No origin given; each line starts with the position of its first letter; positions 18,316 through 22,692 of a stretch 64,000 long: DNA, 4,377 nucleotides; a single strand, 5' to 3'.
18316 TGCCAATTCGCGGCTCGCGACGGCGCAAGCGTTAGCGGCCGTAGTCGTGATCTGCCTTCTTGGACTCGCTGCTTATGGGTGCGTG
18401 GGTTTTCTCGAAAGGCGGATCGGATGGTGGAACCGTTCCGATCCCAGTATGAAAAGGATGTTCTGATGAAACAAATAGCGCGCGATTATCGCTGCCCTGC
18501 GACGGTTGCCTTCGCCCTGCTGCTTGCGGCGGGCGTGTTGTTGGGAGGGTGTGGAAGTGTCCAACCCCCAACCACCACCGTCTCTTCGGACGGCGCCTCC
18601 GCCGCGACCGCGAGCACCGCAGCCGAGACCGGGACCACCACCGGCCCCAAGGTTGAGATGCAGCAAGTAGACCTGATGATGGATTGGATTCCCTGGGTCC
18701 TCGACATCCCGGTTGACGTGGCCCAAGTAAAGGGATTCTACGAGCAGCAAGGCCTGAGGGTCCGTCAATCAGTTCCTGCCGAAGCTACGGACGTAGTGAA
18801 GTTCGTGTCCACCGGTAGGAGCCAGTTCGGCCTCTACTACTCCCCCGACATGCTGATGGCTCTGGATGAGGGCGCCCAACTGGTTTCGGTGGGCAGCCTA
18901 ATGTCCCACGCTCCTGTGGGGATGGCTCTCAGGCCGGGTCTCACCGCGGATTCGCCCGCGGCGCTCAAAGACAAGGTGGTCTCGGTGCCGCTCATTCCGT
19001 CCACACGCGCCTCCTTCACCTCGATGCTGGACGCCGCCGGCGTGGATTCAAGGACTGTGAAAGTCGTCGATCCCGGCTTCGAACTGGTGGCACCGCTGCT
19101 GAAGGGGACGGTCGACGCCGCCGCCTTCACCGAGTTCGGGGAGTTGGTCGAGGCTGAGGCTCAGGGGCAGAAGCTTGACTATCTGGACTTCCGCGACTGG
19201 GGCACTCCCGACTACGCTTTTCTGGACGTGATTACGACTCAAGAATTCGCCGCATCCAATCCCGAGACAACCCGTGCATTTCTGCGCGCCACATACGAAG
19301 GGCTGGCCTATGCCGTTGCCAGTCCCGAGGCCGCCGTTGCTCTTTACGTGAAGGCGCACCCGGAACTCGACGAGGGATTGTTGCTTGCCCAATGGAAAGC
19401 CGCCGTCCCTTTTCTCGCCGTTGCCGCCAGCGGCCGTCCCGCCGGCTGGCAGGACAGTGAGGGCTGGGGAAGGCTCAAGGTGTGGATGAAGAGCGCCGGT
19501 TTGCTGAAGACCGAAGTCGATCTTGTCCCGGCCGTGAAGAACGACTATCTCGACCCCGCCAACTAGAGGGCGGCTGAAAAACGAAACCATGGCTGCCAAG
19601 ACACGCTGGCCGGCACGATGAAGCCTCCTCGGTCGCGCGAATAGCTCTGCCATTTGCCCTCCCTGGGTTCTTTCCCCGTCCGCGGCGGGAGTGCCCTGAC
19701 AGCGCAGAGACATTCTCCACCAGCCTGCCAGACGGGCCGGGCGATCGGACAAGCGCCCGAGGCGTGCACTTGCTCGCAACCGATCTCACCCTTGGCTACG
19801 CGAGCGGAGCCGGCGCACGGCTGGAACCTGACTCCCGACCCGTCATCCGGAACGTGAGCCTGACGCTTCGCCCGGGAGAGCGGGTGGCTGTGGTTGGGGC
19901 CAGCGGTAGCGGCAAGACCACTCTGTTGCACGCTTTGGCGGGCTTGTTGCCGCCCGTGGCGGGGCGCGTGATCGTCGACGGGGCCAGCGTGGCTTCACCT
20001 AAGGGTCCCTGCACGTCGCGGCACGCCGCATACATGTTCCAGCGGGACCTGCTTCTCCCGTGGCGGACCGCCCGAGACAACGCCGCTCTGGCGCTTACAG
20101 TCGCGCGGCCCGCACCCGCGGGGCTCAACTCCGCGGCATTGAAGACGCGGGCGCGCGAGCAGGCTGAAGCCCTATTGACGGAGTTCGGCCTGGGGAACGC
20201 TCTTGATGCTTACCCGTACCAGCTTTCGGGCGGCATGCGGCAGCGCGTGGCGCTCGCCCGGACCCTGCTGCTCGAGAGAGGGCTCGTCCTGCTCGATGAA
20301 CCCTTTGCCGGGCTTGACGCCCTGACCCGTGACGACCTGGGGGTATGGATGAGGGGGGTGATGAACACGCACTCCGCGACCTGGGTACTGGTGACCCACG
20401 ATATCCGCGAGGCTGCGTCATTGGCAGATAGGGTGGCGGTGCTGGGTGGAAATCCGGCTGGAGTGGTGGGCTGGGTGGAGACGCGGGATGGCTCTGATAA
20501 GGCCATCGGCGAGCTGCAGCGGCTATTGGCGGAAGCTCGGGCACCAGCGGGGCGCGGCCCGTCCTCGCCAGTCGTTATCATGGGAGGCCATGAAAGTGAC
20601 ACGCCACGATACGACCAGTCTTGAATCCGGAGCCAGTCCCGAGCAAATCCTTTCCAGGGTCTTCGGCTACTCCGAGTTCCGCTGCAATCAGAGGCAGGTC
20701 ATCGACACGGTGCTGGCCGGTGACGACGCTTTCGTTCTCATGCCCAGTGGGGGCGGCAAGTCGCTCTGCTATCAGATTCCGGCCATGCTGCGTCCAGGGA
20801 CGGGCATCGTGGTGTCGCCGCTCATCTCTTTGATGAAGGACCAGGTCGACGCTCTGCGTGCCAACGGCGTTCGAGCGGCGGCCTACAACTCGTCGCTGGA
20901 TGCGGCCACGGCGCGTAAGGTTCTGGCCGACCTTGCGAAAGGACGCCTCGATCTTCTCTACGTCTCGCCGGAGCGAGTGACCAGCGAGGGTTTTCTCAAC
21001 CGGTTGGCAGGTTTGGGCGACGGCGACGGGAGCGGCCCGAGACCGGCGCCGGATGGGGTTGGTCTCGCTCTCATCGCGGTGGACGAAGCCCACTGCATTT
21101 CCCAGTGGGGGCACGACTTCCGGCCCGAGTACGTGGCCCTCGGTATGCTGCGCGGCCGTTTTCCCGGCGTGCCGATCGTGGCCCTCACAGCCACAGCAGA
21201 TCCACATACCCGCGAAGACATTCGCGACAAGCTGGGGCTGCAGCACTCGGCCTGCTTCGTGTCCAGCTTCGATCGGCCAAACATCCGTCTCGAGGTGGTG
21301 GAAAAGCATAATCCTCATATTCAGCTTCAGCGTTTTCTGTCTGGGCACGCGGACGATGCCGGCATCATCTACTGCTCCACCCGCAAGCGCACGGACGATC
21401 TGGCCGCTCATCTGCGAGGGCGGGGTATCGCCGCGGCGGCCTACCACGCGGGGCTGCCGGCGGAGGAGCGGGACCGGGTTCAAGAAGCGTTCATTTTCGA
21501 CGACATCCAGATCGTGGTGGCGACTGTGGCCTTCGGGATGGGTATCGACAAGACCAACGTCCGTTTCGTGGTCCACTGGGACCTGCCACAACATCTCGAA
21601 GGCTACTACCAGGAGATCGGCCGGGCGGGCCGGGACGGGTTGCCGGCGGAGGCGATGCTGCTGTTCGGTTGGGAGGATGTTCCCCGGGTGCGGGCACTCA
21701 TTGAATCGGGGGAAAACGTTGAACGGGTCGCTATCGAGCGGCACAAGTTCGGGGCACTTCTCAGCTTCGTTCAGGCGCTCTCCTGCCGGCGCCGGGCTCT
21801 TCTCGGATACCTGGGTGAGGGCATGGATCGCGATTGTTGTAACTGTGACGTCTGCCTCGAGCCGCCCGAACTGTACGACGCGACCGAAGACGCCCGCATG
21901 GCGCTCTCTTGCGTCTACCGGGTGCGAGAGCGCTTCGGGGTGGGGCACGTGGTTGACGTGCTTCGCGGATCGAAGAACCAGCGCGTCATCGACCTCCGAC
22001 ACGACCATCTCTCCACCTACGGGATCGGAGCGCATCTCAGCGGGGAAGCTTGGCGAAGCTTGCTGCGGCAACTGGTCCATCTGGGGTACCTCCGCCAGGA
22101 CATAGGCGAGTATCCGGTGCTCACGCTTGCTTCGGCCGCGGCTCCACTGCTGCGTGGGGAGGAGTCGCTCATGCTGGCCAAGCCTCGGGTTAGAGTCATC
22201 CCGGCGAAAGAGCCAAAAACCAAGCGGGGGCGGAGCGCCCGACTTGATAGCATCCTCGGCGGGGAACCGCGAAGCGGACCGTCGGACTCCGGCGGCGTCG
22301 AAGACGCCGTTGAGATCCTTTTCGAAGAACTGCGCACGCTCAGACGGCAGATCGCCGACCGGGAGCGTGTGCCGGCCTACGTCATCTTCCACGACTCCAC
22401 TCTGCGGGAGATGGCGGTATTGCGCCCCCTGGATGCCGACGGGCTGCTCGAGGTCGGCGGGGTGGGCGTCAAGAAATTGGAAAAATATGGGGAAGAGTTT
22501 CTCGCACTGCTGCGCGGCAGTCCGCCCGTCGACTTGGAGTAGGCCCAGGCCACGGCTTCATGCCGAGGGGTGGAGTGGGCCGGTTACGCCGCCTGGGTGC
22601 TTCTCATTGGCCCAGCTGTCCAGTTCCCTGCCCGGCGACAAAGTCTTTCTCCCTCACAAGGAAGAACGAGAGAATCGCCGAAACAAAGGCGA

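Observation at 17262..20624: Cobalamin riboswitch controls a ThiXYZ/NMT1-type ABC importer: candidate cobamide lower-ligand transporter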

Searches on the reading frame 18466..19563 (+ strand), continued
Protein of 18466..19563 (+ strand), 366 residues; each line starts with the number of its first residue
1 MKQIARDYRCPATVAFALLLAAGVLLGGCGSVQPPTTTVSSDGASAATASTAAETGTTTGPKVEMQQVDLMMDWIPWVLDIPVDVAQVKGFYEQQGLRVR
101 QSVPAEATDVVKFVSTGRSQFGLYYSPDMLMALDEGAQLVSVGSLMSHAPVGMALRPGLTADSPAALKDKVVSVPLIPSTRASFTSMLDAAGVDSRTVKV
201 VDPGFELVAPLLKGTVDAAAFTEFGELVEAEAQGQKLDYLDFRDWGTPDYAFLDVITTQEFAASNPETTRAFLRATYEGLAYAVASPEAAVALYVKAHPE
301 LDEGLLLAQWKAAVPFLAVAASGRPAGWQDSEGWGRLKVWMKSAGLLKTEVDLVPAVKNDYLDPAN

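Call 75: find_encoding_contigs(protein=P0372, flank=5000, max_places=2)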
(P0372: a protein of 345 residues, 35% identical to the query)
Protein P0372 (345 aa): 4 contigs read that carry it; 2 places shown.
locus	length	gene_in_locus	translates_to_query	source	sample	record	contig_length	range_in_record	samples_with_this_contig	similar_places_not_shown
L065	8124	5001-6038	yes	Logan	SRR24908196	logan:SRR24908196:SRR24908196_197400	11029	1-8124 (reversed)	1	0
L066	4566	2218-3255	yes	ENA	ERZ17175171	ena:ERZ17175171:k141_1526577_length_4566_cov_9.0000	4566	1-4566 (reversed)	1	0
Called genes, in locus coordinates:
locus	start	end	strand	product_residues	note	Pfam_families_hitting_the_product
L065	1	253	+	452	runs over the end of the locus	PF01979:Amidohydro_1, PF07969:Amidohydro_3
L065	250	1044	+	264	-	PF00528:BPD_transp_1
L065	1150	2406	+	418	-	PF00355:Rieske, PF00848:Ring_hydroxyl_A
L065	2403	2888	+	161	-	PF13577:SnoaL_4, PF00866:Ring_hydroxyl_B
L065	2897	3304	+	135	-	PF01042:Ribonuc_L-PSP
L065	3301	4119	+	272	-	PF00561:Abhydrolase_1, PF12146:Hydrolase_4, PF12697:Abhydrolase_6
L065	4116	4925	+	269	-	PF00005:ABC_tran, PF13304:AAA_21 (faint)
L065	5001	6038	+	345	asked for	PF13379:NMT1_2, PF09084:NMT1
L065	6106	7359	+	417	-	PF00355:Rieske, PF00848:Ring_hydroxyl_A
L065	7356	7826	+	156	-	PF13577:SnoaL_4, PF00866:Ring_hydroxyl_B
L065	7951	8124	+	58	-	?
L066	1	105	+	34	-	?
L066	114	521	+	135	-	PF01042:Ribonuc_L-PSP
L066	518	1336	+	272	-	PF00561:Abhydrolase_1, PF12146:Hydrolase_4, PF12697:Abhydrolase_6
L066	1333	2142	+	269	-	PF00005:ABC_tran, PF13304:AAA_21 (faint)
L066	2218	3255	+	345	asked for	PF13379:NMT1_2, PF09084:NMT1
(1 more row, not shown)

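Call 76: find_encoding_contigs(protein=P0373, flank=5000, max_places=2)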
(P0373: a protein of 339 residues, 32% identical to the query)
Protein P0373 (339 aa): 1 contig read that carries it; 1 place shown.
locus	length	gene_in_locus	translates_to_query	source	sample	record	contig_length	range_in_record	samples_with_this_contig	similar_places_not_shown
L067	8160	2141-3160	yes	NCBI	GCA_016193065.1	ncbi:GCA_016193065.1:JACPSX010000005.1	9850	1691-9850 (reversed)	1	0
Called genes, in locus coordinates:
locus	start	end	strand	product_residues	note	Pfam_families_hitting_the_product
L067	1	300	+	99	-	PF00480:ROK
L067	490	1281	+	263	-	PF00005:ABC_tran, PF13304:AAA_21 (faint)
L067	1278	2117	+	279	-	PF00528:BPD_transp_1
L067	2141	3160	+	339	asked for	PF09084:NMT1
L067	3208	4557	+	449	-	PF08543:Phos_pyr_kin, PF00294:PfkB, PF10120:ThiN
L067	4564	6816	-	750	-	PF05157:MshEN, PF00437:T2SSE, PF00027:cNMP_binding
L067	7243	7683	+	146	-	PF00903:Glyoxalase, PF12681:Glyoxalase_2 (weak), PF13669:Glyoxalase_4 (weak), PF22677:Ble-like_N, PF18029:Glyoxalase_6 (weak)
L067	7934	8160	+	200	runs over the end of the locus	PF22636:FlK, PF14588:YjgF_endoribonc, PF01042:Ribonuc_L-PSP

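Call 77: find_encoding_contigs(protein=P0374, flank=5000, max_places=2)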
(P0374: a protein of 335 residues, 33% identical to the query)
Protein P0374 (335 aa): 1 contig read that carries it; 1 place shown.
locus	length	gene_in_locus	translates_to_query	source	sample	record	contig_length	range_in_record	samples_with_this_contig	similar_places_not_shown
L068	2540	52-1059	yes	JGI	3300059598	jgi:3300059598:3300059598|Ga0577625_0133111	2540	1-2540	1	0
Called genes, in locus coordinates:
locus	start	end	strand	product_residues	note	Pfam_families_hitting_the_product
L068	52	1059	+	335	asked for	PF09084:NMT1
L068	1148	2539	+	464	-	?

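Call 78: find_encoding_contigs(protein=P0376, flank=5000, max_places=2)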
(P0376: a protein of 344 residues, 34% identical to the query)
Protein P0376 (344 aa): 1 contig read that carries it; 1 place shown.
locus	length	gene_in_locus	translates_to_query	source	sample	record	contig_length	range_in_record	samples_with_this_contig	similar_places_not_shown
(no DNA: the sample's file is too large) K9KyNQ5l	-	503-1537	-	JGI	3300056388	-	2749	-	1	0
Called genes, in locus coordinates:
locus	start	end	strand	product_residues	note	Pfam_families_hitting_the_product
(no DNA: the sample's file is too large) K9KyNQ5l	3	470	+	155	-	PF00528:BPD_transp_1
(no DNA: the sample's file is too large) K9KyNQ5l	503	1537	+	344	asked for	PF09084:NMT1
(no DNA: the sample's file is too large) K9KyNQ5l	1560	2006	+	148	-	PF01243:PNPOx_N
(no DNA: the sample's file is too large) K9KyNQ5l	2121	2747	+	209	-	?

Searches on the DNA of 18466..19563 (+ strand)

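Call 16: search_rna_families(sources=[L001, L002, L003, L004, L005, L006, L007, L008, L009], threshold=gathering)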
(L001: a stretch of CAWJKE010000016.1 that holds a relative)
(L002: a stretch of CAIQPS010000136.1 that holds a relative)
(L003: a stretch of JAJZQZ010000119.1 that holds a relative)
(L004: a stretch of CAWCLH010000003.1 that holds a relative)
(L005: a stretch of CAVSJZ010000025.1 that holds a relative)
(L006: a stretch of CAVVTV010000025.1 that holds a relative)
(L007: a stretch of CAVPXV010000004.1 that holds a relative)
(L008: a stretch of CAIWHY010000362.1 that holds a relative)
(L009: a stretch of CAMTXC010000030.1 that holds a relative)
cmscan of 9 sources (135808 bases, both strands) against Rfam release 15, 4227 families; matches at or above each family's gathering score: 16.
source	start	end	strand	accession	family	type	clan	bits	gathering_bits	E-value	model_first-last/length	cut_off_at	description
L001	6629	6859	+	RF00174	Cobalamin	Cis-reg; riboswitch;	CL00101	112.9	31.5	3.6e-27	1-189/189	no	Cobalamin riboswitch aptamer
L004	6640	6859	+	RF00174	Cobalamin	Cis-reg; riboswitch;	CL00101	110.7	31.5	1.6e-26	1-189/189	no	Cobalamin riboswitch aptamer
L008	6359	6540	+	RF00174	Cobalamin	Cis-reg; riboswitch;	CL00101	109.7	31.5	3e-26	1-189/189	no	Cobalamin riboswitch aptamer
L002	6710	6933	+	RF00174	Cobalamin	Cis-reg; riboswitch;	CL00101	104.8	31.5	7.3e-25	1-189/189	no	Cobalamin riboswitch aptamer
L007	6617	6798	+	RF00174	Cobalamin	Cis-reg; riboswitch;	CL00101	104.6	31.5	8.6e-25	1-189/189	no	Cobalamin riboswitch aptamer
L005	6692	6874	+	RF00174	Cobalamin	Cis-reg; riboswitch;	CL00101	100.5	31.5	1.3e-23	1-189/189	no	Cobalamin riboswitch aptamer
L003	5326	5554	+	RF00174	Cobalamin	Cis-reg; riboswitch;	CL00101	93.4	31.5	1.3e-21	1-189/189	no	Cobalamin riboswitch aptamer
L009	5416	5662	+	RF00174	Cobalamin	Cis-reg; riboswitch;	CL00101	90.4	31.5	9.9e-21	1-189/189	no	Cobalamin riboswitch aptamer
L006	6626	6812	+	RF00174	Cobalamin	Cis-reg; riboswitch;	CL00101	87.3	31.5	7.7e-20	1-189/189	no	Cobalamin riboswitch aptamer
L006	10147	10316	+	RF00174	Cobalamin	Cis-reg; riboswitch;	CL00101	82.5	31.5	1.8e-18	1-189/189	no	Cobalamin riboswitch aptamer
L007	12472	12642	+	RF00174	Cobalamin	Cis-reg; riboswitch;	CL00101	81.9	31.5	2.6e-18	1-189/189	no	Cobalamin riboswitch aptamer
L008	10405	10527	+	RF00174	Cobalamin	Cis-reg; riboswitch;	CL00101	76.1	31.5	1.2e-16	45-169/189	no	Cobalamin riboswitch aptamer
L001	9815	9887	+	RF00005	tRNA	Gene; tRNA;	CL00001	72.1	29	1.7e-13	1-71/71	no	tRNA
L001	6362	6498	-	RF00174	Cobalamin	Cis-reg; riboswitch;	CL00101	70.2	31.5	5.9e-15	1-189/189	no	Cobalamin riboswitch aptamer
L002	13874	13946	+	RF00005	tRNA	Gene; tRNA;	CL00001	69.8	29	7.7e-13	1-71/71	no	tRNA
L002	2483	2651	-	RF00174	Cobalamin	Cis-reg; riboswitch;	CL00101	69.3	31.5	1.1e-14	1-189/189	no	Cobalamin riboswitch aptamer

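Call 17: search_rna_families(sources=[L010, L011, L012, L013, L014, L015, L016, L017, L018, L024], threshold=gathering)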
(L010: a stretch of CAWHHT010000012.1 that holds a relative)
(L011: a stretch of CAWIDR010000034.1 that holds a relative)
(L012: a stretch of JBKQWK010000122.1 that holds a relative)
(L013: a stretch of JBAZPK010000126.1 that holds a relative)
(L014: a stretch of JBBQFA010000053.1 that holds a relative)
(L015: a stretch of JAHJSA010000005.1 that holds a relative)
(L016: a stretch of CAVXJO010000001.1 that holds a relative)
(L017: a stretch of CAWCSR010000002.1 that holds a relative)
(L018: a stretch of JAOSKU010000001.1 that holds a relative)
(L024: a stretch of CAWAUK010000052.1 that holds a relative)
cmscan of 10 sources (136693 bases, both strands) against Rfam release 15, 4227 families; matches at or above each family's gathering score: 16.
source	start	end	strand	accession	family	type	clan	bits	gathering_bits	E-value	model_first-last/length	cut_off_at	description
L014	1892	2072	+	RF00174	Cobalamin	Cis-reg; riboswitch;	CL00101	116.8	31.5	2.8e-28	1-189/189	no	Cobalamin riboswitch aptamer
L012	3854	4037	+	RF00174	Cobalamin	Cis-reg; riboswitch;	CL00101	108.6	31.5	6e-26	1-189/189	no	Cobalamin riboswitch aptamer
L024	1264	1446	+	RF00174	Cobalamin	Cis-reg; riboswitch;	CL00101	103.7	31.5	1.5e-24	1-189/189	no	Cobalamin riboswitch aptamer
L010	6573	6754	+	RF00174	Cobalamin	Cis-reg; riboswitch;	CL00101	103.5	31.5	1.7e-24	1-189/189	no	Cobalamin riboswitch aptamer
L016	6690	6872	+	RF00174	Cobalamin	Cis-reg; riboswitch;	CL00101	102.6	31.5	3.1e-24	1-189/189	no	Cobalamin riboswitch aptamer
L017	6660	6842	+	RF00174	Cobalamin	Cis-reg; riboswitch;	CL00101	101.7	31.5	5.9e-24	1-189/189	no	Cobalamin riboswitch aptamer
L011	6782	6964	+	RF00174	Cobalamin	Cis-reg; riboswitch;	CL00101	100.7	31.5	1.1e-23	1-189/189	no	Cobalamin riboswitch aptamer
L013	4217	4398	+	RF00174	Cobalamin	Cis-reg; riboswitch;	CL00101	100.5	31.5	1.3e-23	1-189/189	no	Cobalamin riboswitch aptamer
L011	9910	10078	+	RF00174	Cobalamin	Cis-reg; riboswitch;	CL00101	89.9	31.5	1.4e-20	1-189/189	no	Cobalamin riboswitch aptamer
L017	9892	10014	+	RF00174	Cobalamin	Cis-reg; riboswitch;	CL00101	88.4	31.5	3.6e-20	45-169/189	no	Cobalamin riboswitch aptamer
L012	7149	7354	+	RF00174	Cobalamin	Cis-reg; riboswitch;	CL00101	88.3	31.5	3.9e-20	1-189/189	no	Cobalamin riboswitch aptamer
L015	1823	2068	+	RF00174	Cobalamin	Cis-reg; riboswitch;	CL00101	87.7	31.5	6e-20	1-189/189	no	Cobalamin riboswitch aptamer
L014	7473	7642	+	RF00174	Cobalamin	Cis-reg; riboswitch;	CL00101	85.8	31.5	2e-19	1-189/189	no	Cobalamin riboswitch aptamer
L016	9822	9995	+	RF00174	Cobalamin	Cis-reg; riboswitch;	CL00101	82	31.5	2.5e-18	1-189/189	no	Cobalamin riboswitch aptamer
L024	6985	7158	+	RF00174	Cobalamin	Cis-reg; riboswitch;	CL00101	82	31.5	2.4e-18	1-189/189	no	Cobalamin riboswitch aptamer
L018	5029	5311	+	RF00174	Cobalamin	Cis-reg; riboswitch;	CL00101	65.5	31.5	1.3e-13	1-189/189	no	Cobalamin riboswitch aptamer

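Call 18: search_rna_families(sources=[L019, L020, L021, L022, L023, L025], threshold=gathering)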
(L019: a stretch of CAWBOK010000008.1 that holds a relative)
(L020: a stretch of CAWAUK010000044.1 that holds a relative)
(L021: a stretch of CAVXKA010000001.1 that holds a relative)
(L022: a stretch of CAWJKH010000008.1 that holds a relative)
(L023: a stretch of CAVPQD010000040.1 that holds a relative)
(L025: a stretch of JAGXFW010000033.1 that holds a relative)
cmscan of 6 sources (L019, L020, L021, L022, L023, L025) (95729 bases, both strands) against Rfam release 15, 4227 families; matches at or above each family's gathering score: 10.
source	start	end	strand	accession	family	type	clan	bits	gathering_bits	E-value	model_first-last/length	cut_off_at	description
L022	6608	6836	+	RF00174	Cobalamin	Cis-reg; riboswitch;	CL00101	107.7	31.5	7.8e-26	1-189/189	no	Cobalamin riboswitch aptamer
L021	6746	6929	+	RF00174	Cobalamin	Cis-reg; riboswitch;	CL00101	101.7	31.5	3.9e-24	1-189/189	no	Cobalamin riboswitch aptamer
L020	6792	6975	+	RF00174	Cobalamin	Cis-reg; riboswitch;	CL00101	99.8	31.5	1.5e-23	1-189/189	no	Cobalamin riboswitch aptamer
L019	6663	6876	+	RF00174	Cobalamin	Cis-reg; riboswitch;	CL00101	98.8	31.5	2.6e-23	1-189/189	no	Cobalamin riboswitch aptamer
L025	5398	5643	+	RF00174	Cobalamin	Cis-reg; riboswitch;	CL00101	95.2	31.5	3e-22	1-189/189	no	Cobalamin riboswitch aptamer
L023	6647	6834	+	RF00174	Cobalamin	Cis-reg; riboswitch;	CL00101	91.4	31.5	3.5e-21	1-189/189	no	Cobalamin riboswitch aptamer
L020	12628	12801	+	RF00174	Cobalamin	Cis-reg; riboswitch;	CL00101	81.7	31.5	2.2e-18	1-189/189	no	Cobalamin riboswitch aptamer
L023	9952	10123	+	RF00174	Cobalamin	Cis-reg; riboswitch;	CL00101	75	31.5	1.7e-16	1-189/189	no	Cobalamin riboswitch aptamer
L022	11618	11690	+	RF00005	tRNA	Gene; tRNA;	CL00001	72.1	29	1.2e-13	1-71/71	no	tRNA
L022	1691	1870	-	RF00174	Cobalamin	Cis-reg; riboswitch;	CL00101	60.8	31.5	2.1e-12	1-189/189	no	Cobalamin riboswitch aptamer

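Call 79: search_rna_families(sources=[L063, L064, L065, L066, L067, L068], threshold=gathering)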
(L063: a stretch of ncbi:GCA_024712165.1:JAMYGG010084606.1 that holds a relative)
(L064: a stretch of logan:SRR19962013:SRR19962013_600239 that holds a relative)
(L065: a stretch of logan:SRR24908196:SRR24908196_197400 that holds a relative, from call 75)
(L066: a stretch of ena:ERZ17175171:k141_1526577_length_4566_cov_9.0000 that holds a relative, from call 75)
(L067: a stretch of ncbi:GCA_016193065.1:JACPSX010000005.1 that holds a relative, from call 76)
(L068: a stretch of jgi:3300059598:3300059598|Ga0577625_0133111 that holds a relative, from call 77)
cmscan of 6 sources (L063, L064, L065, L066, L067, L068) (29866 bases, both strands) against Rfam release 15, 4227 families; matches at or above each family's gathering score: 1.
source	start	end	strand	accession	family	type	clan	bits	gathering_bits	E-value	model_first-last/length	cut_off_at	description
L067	330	436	+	RF00059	TPP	Cis-reg; riboswitch;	-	70.5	54.3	3.5e-12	1-105/105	no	TPP riboswitch aptamer (THI element)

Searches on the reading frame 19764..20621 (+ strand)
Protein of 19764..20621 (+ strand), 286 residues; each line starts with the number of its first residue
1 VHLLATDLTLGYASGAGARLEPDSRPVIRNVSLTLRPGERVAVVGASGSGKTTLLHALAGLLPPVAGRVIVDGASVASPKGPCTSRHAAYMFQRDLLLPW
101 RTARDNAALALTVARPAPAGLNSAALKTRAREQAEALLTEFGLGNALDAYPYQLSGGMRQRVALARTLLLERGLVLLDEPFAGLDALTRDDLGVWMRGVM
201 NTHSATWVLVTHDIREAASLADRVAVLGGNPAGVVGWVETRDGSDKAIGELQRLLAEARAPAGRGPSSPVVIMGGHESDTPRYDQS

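Call 5: search_protein_families(library=pfam, proteins=[window:19764-20621:+])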
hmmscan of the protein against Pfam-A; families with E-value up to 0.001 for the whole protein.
seq(286 aa): 5 families
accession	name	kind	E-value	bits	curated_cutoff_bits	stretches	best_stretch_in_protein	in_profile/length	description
PF00005.33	ABC_tran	-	8.1e-34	117.6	25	1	29-182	2-137/137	ABC transporter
PF13304.12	AAA_21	-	2.7e-09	38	27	0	134-213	220-299/304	AAA domain, putative AbiEii toxin, Type IV TA system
PF13555.12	AAA_29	-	4.2e-05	23.6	27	1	34-65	18-49/61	P-loop containing region of AAA domain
PF01078.27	Mg_chelatase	-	0.00018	21.4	20.3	1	39-107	23-89/207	Magnesium chelatase, subunit ChlI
PF20703.3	nSTAND1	-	0.00026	21.2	27.1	1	33-68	28-60/379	Novel STAND NTPase 1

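Call 6: search_protein_families(library=ncbifam, proteins=[window:19764-20621:+], max_evalue=0.01)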
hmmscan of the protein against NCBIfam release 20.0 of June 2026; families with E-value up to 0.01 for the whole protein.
seq(286 aa): 191 families (the best 25 are shown)
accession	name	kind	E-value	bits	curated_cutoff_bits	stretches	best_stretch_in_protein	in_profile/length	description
TIGR01184.1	ntrCD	subfamily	7.5e-45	153.3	291.8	1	28-238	1-199/230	nitrate ABC transporter ATP-binding protein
TIGR00968.1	3a0106s01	subfamily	1.9e-44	151.9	342.75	1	27-228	15-205/237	sulfate ABC transporter ATP-binding protein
NF008421.0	PRK11248.1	equivalog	1.5e-43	149.1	357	1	24-240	13-215/255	taurine ABC transporter ATP-binding subunit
TIGR03265.1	PhnT2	equivalog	4.3e-41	141.3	457.7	1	27-228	19-209/353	putative 2-aminoethylphosphonate ABC transporter ATP-binding protein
TIGR01186.1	proV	subfamily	1.1e-40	139.9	326.6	1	28-228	9-204/363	betaine/proline/choline family ABC transporter ATP-binding protein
NF008105.0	PRK10851.1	equivalog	2.1e-40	138.6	502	1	26-228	16-211/362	sulfate/thiosulfate ABC transporter ATP-binding protein CysA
NF040933.2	ABC_arch_GlcV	equivalog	8.9e-40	136.6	450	1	27-227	21-215/357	glucose ABC transporter ATP-binding protein GlcV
NF008420.0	PRK11247.1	equivalog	7.5e-39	133.4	395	1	24-228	24-208/257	aliphatic sulfonates ABC transporter ATP-binding protein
TIGR01277.1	thiQ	equivalog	7.7e-39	133.5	245.05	1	31-228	17-203/213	thiamine ABC transporter ATP-binding protein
TIGR02857.1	CydD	equivalog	8.4e-39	133.9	435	1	22-226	332-528/529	thiol reductant ABC exporter subunit CydD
TIGR02868.1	CydC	equivalog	2.1e-38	132.3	329.05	1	22-213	345-529/530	thiol reductant ABC exporter subunit CydC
NF040840.2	tungstate_WtpC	equivalog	2.2e-37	129.1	440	1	28-228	16-205/347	tungstate ABC transporter ATP-binding protein WtpC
TIGR03258.1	PhnT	equivalog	1.3e-36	126.4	499.15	1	23-227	19-213/359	2-aminoethylphosphonate ABC transport system ATP-binding subunit PhnT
NF008039.0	PRK10771.1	equivalog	8.8e-36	123.5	298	1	31-227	18-203/234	thiamine ABC transporter ATP-binding protein ThiQ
TIGR01187.1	potA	subfamily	2e-35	122.5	355.6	1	44-228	2-175/325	polyamine ABC transporter ATP-binding protein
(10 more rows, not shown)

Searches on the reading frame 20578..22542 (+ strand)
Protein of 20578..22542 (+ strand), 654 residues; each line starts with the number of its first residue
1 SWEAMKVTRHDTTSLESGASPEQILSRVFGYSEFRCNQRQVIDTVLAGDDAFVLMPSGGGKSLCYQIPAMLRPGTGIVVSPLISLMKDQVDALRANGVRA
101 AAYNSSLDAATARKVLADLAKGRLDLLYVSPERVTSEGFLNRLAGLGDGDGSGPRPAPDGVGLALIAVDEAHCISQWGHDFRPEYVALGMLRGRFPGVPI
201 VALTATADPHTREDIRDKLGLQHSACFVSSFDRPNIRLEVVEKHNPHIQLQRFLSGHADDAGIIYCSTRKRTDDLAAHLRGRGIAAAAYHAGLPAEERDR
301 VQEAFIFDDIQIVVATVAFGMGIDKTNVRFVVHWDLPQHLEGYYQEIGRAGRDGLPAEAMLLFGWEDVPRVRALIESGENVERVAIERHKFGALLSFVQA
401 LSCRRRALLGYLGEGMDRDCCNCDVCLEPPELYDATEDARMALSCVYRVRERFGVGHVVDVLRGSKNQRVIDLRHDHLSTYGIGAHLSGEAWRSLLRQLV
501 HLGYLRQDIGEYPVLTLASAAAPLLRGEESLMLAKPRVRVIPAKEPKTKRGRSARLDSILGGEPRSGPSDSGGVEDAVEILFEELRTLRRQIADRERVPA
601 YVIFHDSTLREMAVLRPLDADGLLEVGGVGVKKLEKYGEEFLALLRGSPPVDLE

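Call 53: search_protein_families(library=pfam, proteins=[window:20578-22542:+], max_evalue=0.001)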
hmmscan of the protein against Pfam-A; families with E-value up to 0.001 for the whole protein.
window:20578-22542:+ (654 aa): 5 families
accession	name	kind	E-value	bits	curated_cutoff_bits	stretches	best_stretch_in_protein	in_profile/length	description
PF09382.16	RQC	-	1.3e-40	138.2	23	1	429-537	1-109/114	RQC domain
PF00271.37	Helicase_C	-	2.2e-22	79.8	23.5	1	250-354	6-110/110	Helicase conserved C-terminal domain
PF00270.35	DEAD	-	1.2e-21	77.6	26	1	37-213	3-165/167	DEAD/DEAH box helicase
PF00570.28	HRDC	-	1.6e-21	76.4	23.8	1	581-645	4-68/68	HRDC domain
PF16124.10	RecQ_Zn_bind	-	4.4e-12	47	25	1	366-427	2-66/66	RecQ zinc-binding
